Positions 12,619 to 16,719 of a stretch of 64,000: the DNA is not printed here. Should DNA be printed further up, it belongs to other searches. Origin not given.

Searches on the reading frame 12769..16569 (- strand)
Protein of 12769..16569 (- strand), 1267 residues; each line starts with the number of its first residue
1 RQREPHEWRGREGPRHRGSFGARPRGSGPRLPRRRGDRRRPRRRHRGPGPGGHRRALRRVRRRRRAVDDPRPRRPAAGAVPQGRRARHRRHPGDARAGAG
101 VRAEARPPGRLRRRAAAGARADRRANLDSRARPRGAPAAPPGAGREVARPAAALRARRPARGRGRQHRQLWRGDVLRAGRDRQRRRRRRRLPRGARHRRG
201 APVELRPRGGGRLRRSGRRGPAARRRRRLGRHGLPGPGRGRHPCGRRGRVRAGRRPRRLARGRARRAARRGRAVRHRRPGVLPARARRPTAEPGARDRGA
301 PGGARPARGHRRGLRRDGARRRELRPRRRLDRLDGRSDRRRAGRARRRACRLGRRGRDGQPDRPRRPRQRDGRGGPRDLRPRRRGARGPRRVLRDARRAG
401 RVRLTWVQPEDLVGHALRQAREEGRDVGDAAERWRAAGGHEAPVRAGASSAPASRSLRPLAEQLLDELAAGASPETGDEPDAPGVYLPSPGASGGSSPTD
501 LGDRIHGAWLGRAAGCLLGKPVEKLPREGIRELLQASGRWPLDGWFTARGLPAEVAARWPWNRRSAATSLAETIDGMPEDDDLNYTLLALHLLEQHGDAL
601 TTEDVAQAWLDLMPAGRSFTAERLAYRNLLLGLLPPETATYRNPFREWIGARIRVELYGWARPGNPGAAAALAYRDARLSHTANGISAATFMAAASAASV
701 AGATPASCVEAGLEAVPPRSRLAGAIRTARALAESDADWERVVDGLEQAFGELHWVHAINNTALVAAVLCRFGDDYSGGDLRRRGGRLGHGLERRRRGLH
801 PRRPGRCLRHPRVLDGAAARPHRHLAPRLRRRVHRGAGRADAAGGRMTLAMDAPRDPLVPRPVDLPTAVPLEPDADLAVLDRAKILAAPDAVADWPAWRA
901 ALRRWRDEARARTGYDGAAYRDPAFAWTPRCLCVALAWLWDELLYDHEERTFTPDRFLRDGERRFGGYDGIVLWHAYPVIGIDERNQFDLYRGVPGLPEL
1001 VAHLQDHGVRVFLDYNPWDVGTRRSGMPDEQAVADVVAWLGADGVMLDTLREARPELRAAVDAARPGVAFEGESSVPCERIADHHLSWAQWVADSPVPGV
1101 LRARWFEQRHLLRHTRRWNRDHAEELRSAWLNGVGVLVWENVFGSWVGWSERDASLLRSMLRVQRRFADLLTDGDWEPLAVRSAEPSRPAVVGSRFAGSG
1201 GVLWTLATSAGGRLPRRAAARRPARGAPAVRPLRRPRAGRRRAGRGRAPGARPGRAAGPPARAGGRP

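Call 78: search_protein_families(library=pfam, proteins=[window:12769-16569:-], max_evalue=0.00001)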
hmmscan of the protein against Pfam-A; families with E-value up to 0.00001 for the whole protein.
window:12769-16569:- (1267 aa): 1 family
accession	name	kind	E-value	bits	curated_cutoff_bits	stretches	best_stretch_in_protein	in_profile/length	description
PF03747.19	ADP_ribosyl_GH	-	3e-31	109.6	26.2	1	507-777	1-251/287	ADP-ribosylglycohydrolase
